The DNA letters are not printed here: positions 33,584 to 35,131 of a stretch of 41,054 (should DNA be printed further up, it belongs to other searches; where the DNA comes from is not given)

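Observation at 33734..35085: ATP-grasp ligase translationally chained to a 35-aa micro-protein with a hyper-acidic C-terminal tail, at the end of the virion operon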

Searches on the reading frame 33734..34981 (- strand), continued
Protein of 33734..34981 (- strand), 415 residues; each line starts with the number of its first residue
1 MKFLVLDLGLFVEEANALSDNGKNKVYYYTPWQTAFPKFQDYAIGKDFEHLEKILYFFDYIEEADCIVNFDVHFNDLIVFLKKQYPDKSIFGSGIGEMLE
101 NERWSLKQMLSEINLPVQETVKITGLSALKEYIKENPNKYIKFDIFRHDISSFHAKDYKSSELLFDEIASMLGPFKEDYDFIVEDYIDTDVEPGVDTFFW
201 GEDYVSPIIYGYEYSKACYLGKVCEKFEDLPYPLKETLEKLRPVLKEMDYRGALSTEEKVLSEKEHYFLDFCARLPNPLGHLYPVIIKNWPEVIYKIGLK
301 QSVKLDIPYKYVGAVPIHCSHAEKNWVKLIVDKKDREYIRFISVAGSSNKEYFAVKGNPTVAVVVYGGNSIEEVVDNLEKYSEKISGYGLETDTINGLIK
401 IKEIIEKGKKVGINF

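Call 19: find_encoding_contigs(protein=P0010, flank=4000, max_places=1)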
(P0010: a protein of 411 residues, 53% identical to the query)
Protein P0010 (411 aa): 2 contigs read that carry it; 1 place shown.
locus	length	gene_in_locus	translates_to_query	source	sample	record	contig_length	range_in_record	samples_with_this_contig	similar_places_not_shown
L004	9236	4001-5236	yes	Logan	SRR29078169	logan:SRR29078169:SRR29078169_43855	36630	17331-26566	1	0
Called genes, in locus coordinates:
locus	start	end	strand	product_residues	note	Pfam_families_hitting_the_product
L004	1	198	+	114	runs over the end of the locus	-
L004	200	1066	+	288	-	-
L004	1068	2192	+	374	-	-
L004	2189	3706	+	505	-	-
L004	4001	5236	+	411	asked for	-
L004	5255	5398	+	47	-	-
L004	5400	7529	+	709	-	-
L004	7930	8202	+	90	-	-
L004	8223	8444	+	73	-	-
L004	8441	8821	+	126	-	-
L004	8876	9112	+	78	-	-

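Call 20: find_encoding_contigs(protein=P0022, flank=4000, max_places=1)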
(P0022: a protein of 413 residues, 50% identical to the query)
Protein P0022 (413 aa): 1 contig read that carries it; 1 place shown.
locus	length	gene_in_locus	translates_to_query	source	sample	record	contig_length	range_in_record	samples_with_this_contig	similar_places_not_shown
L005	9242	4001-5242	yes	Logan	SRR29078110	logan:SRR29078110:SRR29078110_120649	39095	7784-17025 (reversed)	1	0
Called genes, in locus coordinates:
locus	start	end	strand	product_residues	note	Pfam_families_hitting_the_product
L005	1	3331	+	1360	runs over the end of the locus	-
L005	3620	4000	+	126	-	-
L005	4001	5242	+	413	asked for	-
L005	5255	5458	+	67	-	-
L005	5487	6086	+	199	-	-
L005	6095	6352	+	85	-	-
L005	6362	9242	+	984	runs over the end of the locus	-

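Call 21: find_encoding_contigs(protein=P0050, flank=4000, max_places=1)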
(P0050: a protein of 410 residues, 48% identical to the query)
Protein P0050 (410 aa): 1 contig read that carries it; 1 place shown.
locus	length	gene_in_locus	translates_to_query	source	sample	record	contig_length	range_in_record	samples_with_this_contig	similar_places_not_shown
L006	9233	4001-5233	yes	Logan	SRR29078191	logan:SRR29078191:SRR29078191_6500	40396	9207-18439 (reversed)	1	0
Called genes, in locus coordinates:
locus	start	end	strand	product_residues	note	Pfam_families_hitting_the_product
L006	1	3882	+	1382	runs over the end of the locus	-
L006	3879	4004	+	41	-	-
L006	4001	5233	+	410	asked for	-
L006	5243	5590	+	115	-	-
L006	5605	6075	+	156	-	-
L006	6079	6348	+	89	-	-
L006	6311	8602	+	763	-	-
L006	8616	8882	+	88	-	-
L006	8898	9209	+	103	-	-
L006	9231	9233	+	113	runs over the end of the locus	-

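Call 27: predict_structure(alignment_id=A1)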
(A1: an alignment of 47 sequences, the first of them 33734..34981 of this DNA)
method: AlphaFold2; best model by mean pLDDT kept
length: 415 residues; sequences in the alignment: 47
mean_pLDDT: 95.7   pTM: 0.93
mean pLDDT of the five models: 95.7, 95.5, 95.4, 94.6, 94.1
residues with pLDDT >= 90: 391; 70-90: 23; 50-70: 1; < 50: 0
segments of 3 or more residues with pLDDT < 50: none
pLDDT, mean of each block of 10 residues (from residue 1): 98 98 98 95 97 98 98 97 98 96 94 94 98 98 84 95 96 94 95 97 98 89 96 97 98 97 94 94 98 99 98 96 97 97 94 96 98 96 96 86 94 93
secondary structure, 60 per line:
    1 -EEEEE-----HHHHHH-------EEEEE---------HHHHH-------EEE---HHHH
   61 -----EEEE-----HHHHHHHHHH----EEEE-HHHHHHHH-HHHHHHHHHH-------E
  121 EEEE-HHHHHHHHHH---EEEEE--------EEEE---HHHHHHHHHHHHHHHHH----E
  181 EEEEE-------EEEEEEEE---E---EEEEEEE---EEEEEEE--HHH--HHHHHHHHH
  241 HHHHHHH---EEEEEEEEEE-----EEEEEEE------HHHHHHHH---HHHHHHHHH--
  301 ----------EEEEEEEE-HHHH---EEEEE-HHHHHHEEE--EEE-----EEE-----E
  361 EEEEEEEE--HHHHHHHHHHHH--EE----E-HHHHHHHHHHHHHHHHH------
elements in order: E2-6 H12-17 E25-29 H39-43 E51-53 H57-60 E66-69 H75-84 E89-92 H94-101 H103-112 E120-124 H126-135 E139-143 E152-155 H159-175 E180-185 E193-200 E208-214 E218-224 H232-247 E251-260 E266-272 H279-286 H290-298 E311-318 H320-323 E327-331 H333-338 E339-341 E344-346 E352-354 E360-368 H371-382 H393-409

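Call 28: find_related_loci(query=window:33734-34981:-, collection=viral_contigs, flank=3000)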
Query window:33734-34981:- (415 aa) in viral_contigs; peptide patterns used: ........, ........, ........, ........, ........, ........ (x = any residue, [..] = any of these).
46 stretches matched a pattern, but none encodes a relative of the query by tblastn (E <= 1e-3).

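Call 30: find_encoding_contigs(protein=window:33734-34981:-, flank=10000, max_places=3)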
Protein window:33734-34981:- (415 aa): 6 contigs read that carry it; 3 places shown.
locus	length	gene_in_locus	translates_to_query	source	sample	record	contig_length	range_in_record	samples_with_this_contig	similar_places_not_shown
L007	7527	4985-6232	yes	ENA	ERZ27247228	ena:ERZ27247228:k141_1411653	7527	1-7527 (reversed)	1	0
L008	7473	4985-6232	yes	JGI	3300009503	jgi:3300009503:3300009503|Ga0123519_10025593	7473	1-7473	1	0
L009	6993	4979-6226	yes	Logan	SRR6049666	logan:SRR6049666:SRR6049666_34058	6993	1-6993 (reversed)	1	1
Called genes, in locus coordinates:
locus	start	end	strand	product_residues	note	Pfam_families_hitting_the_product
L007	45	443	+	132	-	-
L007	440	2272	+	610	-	-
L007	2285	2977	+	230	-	-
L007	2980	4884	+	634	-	-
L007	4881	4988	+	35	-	-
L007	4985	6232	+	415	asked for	-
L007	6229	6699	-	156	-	-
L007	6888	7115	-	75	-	-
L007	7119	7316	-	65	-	-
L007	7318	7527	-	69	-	?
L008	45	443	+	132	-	-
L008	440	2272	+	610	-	-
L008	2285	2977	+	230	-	-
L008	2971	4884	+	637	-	-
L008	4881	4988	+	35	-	-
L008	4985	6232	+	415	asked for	-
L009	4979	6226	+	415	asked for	-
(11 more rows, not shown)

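Call 31: find_encoding_contigs(protein=P0005, flank=4000, max_places=1)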
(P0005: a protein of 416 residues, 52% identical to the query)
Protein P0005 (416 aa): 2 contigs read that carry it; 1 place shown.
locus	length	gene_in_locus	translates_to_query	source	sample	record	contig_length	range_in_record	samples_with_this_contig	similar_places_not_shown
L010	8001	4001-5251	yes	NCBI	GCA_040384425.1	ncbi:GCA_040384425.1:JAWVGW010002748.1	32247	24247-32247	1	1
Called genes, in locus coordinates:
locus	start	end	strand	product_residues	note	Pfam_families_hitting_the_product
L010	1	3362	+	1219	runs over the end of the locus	-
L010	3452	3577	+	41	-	-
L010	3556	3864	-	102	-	PF13392:HNH_3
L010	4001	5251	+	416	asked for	-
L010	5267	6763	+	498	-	PF21722:Gly_rich_2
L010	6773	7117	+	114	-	-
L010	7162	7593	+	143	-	-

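Call 32: find_encoding_contigs(protein=P0039, flank=4000, max_places=1)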
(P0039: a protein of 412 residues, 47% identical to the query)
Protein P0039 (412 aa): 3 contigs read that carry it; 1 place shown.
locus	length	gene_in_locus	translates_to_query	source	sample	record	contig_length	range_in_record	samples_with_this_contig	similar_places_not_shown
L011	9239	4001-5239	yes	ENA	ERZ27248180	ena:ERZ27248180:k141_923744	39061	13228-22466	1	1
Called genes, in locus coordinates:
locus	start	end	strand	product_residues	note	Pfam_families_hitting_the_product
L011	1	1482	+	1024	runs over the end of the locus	-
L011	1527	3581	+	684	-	-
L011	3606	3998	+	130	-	-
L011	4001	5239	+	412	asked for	-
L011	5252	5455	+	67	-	-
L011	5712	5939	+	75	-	-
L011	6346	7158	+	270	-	PF05257:CHAP (weak)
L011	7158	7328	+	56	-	-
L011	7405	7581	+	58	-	-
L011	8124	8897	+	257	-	-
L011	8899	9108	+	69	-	-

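Call 34: fold_search(model_id=the predicted structure, library=pdb)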
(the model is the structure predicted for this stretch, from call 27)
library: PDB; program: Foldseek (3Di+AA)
matches with E <= 10: 1562; with E <= 0.001: 556
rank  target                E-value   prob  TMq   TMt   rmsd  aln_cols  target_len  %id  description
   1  2yw2_A                2.4e-18  1.00  0.71  0.70   5.2       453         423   16  Crystal structure of GAR synthetase from Aquifex aeolicus in complex with ATP (released 2007-10-23)
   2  3mjf                  3.8e-18  1.00  0.64  0.62   6.3       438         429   12  Phosphoribosylamine-glycine ligase from Yersinia pestis (released 2010-05-26)
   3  1vkz_A                2.6e-17  1.00  0.69  0.73   4.9       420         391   15  Crystal structure of Phosphoribosylamine--glycine ligase (TM1250) from Thermotoga maritima at 2.30 A resolution (released 2004-08-24)
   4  5vev_B                2.9e-17  1.00  0.64  0.65   5.7       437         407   15  Crystal Structure of Phosphoribosylamine-glycine Ligase from Neisseria gonorrhoeae (released 2017-04-12)
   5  3lp8                  4.5e-17  1.00  0.69  0.68   5.3       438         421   12  Crystal structure of phosphoribosylamine-glycine ligase from Ehrlichia chaffeensis (released 2010-02-23)
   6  2yrx                  1.3e-16  1.00  0.64  0.64   6.0       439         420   14  Crystal structure of GAR synthetase from Geobacillus kaustophilus (released 2007-10-09)
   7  5vyz_B                1.4e-16  1.00  0.65  0.27   6.5       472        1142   13  Crystal structure of Lactococcus lactis pyruvate carboxylase in complex with cyclic-di-AMP (released 2017-08-16)
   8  7lvo                  1.5e-16  1.00  0.69  0.66   5.3       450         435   16  Cryptococcus neoformans GAR synthetase (released 2021-08-25)
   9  4ma5                  1.6e-16  1.00  0.59  0.66   6.5       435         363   14  The crystal structure of phosphoribosylaminoimidazole carboxylase ATPase subunit of Francisella tularensis subsp. tulare (released 2013-08-28)
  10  5vev_A                1.7e-16  1.00  0.66  0.67   5.4       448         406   14  Crystal Structure of Phosphoribosylamine-glycine Ligase from Neisseria gonorrhoeae (released 2017-04-12)
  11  3ouz_A                1.9e-16  1.00  0.67  0.63   6.0       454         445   13  Crystal Structure of Biotin Carboxylase-ADP complex from Campylobacter jejuni (released 2010-10-13)
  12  5vz0_A                2.1e-16  1.00  0.65  0.27   6.0       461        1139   13  Crystal structure of Lactococcus lactis pyruvate carboxylase G746A mutant in complex with cyclic-di-AMP (released 2017-08-16)
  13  3ouz_B                2.6e-16  1.00  0.68  0.64   5.8       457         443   13  Crystal Structure of Biotin Carboxylase-ADP complex from Campylobacter jejuni (released 2010-10-13)
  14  2ys6                  3.3e-16  1.00  0.67  0.66   5.6       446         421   14  Crystal structure of GAR synthetase from Geobacillus kaustophilus (released 2007-10-09)
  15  2qk4_B                3.5e-16  1.00  0.66  0.65   5.6       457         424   14  Human glycinamide ribonucleotide synthetase (released 2007-07-24)
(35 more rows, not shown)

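Call 35: find_related_loci(query=A2, collection=viral_contigs, flank=3000)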
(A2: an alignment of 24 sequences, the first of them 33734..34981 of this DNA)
Query A2 (415 aa) in viral_contigs; peptide patterns used: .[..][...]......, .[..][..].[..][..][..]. (x = any residue, [..] = any of these).
68 stretches matched a pattern; 9 encode a relative of the query (tblastn E <= 1e-3); 9 distinct loci.
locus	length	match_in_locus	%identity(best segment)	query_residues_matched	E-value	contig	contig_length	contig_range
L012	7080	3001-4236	47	1-415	1e-124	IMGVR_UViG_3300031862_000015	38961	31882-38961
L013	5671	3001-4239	47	1-415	5e-124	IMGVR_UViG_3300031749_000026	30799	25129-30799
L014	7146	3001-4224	47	1-415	8e-123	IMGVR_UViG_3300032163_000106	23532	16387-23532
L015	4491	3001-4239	46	1-415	2e-121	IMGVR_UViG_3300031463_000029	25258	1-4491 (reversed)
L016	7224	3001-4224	50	2-415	1e-131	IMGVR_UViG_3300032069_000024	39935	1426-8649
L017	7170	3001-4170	48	1-398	5e-115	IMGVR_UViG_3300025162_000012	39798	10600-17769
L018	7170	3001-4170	48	1-398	5e-115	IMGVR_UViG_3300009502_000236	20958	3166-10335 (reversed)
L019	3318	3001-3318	58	1-106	1e-35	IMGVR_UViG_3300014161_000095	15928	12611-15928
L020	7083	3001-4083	24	62-413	2e-24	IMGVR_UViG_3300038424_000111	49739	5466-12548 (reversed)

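Call 36: find_related_loci(query=A2, collection=metagenome_contigs, flank=3000)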
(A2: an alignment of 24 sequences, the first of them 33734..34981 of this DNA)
Query A2 (415 aa) in metagenome_contigs; peptide patterns used: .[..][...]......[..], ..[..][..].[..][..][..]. (x = any residue, [..] = any of these).
175 stretches matched a pattern; 24 encode a relative of the query (tblastn E <= 1e-3); 24 distinct loci.
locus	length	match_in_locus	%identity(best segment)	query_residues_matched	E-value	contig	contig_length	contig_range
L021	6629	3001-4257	52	1-415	1e-147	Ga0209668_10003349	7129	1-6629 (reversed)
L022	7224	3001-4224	50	2-415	2e-131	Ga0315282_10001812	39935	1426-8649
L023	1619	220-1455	49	1-415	5e-141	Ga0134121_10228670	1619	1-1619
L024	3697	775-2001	50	3-415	2e-132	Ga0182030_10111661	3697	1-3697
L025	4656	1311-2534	48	2-415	2e-129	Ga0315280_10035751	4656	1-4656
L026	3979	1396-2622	50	3-415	1e-130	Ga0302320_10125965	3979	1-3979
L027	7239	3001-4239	47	1-415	4e-124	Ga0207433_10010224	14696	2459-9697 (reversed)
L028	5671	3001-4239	47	1-415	9e-124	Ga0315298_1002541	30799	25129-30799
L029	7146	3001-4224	47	1-415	1e-122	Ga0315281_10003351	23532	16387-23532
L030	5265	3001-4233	47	1-415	4e-122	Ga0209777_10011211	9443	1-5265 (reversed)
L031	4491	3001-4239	46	1-415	3e-121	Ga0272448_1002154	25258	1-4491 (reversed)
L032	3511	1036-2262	48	3-415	4e-123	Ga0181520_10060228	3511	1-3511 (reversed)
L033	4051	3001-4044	52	2-355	2e-116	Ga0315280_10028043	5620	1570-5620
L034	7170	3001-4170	48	1-398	9e-115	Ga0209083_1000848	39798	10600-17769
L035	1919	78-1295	46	3-413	3e-122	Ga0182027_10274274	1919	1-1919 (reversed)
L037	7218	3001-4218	45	1-415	5e-109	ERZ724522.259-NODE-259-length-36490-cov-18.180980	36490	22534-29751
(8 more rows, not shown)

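Call 39: search_protein_families(library=pfam, proteins=[L005:3605-4000:+, L003:3615-4004:+, L001:5593-5997:+, L002:5501-5935:+, L013:2873-3004:+, L011:3606-3998:+], max_evalue=1)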
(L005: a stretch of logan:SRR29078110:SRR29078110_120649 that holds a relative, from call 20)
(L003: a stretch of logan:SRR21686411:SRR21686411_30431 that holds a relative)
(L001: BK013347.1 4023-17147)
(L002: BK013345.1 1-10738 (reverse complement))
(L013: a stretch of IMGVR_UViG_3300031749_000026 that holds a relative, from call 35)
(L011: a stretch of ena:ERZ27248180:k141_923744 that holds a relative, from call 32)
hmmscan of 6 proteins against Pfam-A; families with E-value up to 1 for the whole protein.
L005:3605-4000:+ (131 aa): 0 families

L003:3615-4004:+ (129 aa): 1 family
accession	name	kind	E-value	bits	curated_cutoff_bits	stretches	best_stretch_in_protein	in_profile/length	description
PF02742.21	Fe_dep_repr_C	-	0.041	14.3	27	0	102-119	18-35/70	Iron dependent repressor, metal binding and dimerisation domain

L001:5593-5997:+ (134 aa): 0 families

L002:5501-5935:+ (144 aa): 1 family
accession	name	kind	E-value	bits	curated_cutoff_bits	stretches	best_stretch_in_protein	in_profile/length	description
PF01206.22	TusA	-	0.2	12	28.6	1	26-73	11-58/70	Sulfurtransferase TusA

L013:2873-3004:+ (43 aa): 1 family
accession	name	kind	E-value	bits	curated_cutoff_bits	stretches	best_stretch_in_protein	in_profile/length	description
PF05036.18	SPOR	-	0.088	13.6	21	1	20-37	48-65/76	SPOR domain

L011:3606-3998:+ (130 aa): 0 families

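Call 50: fold_search(model_id=the predicted structure, library=viral)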
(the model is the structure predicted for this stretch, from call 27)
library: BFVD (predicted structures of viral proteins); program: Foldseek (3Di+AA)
matches with E <= 10: 563; with E <= 0.001: 29
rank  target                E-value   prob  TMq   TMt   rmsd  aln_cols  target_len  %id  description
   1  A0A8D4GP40            3.9e-12  1.00  0.47  0.52   8.3       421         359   10  (no name in the UniProt tables at hand)
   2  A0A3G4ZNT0            1.1e-07  1.00  0.41  0.30   5.5       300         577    9  ATP-grasp domain-containing protein [Terrestrivirus sp.]
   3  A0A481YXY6            1.2e-07  1.00  0.38  0.36   7.7       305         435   11  D-ala D-ala ligase [Marseillevirus LCMAC202]
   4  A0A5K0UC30            1.6e-07  1.00  0.38  0.26   8.5       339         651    9  Uncharacterized protein [Yasminevirus sp. GU-2018]
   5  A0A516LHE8            5.8e-07  1.00  0.39  0.54   6.0       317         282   10  (no name in the UniProt tables at hand)
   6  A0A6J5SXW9            6.5e-07  1.00  0.42  0.59   7.3       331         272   11  CarB Carbamoylphosphate synthase large subunit (Split gene in MJ) [uncultured Caudovirales phage]
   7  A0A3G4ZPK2            3.5e-06  1.00  0.40  0.58   7.6       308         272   11  ATP-grasp domain-containing protein [Terrestrivirus sp.]
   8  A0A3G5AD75            6.5e-06  1.00  0.36  0.23   5.9       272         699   14  Glutathione synthase [Satyrvirus sp.]
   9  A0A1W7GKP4            8.9e-06  1.00  0.36  0.45   9.8       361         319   14  ATP-grasp domain-containing protein [Tenacibaculum phage pT24]
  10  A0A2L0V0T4            1.1e-05  1.00  0.38  0.55   7.5       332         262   10  ATP-grasp domain-containing protein [Agrobacterium phage Atu_ph07]
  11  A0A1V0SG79            2.1e-05  1.00  0.33  0.36  10.0       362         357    7  Tubulin-tyrosine ligase family protein [Hokovirus HKV1]
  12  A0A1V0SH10            2.6e-05  1.00  0.36  0.48   9.3       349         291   10  Inositol 1, 3, 4-trisphosphate 5/6-kinase [Hokovirus HKV1]
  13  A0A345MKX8            2.9e-05  1.00  0.37  0.60   6.9       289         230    9  (no name in the UniProt tables at hand)
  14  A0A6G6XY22            3.5e-05  1.00  0.38  0.54   6.6       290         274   15  (no name in the UniProt tables at hand)
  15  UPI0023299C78         6.1e-05  1.00  0.38  0.40   7.7       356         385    7  (no name look-up for this kind of identifier)
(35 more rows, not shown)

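Call 59: search_protein_families(library=phrogs, proteins=[L005:3605-4000:+, L003:3615-4004:+, L001:5593-5997:+, L013:2873-3004:+, L011:3606-3998:+, L006:3879-4004:+, L024:630-767:+], max_evalue=0.01)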
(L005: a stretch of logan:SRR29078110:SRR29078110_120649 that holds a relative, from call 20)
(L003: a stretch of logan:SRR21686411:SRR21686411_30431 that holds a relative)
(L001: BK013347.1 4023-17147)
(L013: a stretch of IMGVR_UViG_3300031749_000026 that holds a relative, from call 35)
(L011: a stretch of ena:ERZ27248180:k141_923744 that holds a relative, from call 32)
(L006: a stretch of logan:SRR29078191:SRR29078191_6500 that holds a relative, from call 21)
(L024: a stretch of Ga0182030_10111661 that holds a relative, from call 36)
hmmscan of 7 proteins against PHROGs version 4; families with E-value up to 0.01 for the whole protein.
L005:3605-4000:+ (131 aa): 0 families

L003:3615-4004:+ (129 aa): 0 families

L001:5593-5997:+ (134 aa): 0 families

L013:2873-3004:+ (43 aa): 2 families
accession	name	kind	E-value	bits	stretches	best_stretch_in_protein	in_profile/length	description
phrog_3684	-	unknown function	0.0044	18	1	2-42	147-187/262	-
phrog_2859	-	unknown function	0.0069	15.4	1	1-41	120-160/740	-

L011:3606-3998:+ (130 aa): 0 families

L006:3879-4004:+ (41 aa): 0 families

L024:630-767:+ (45 aa): 0 families

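Call 62: find_homologous_proteins(query=L003:3615-4001:+, max_evalue=0.001)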
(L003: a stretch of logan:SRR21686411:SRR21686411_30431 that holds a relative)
Query L003:3615-4001:+ (129 aa): 41 proteins with E <= 0.001 among 41 candidates.
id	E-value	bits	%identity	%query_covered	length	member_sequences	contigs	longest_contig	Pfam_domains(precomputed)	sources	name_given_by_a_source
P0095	1.4e-79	282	100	96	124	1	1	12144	-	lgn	-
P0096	2.8e-41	158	61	94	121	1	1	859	-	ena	-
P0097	4.8e-38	148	56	92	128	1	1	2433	-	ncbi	-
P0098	9.6e-38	147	57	90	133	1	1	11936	-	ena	-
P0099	2.1e-37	146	59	90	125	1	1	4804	-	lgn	-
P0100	5.1e-37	144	54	92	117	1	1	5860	-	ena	-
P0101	1.5e-35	140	54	89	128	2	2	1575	-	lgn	-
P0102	1.0e-34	137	53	87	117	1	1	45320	-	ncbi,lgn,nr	ncbi:MAG: hypothetical protein PHS95_01180 [Candidatus Pacebacteria bacterium]|nr:hypothetical prote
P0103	6.0e-34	135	52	91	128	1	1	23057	-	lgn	-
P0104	7.5e-34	134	57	85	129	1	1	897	-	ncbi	-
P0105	3.3e-33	132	52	89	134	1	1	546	-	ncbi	-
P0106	3.6e-33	132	52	91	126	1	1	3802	-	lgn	-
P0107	1.3e-32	130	58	88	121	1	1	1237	-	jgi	jgi:hypothetical protein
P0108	2.7e-32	129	52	89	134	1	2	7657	-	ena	-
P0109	5.7e-32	128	57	90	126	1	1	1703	-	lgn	-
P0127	1.4e-26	111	48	90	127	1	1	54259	-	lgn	-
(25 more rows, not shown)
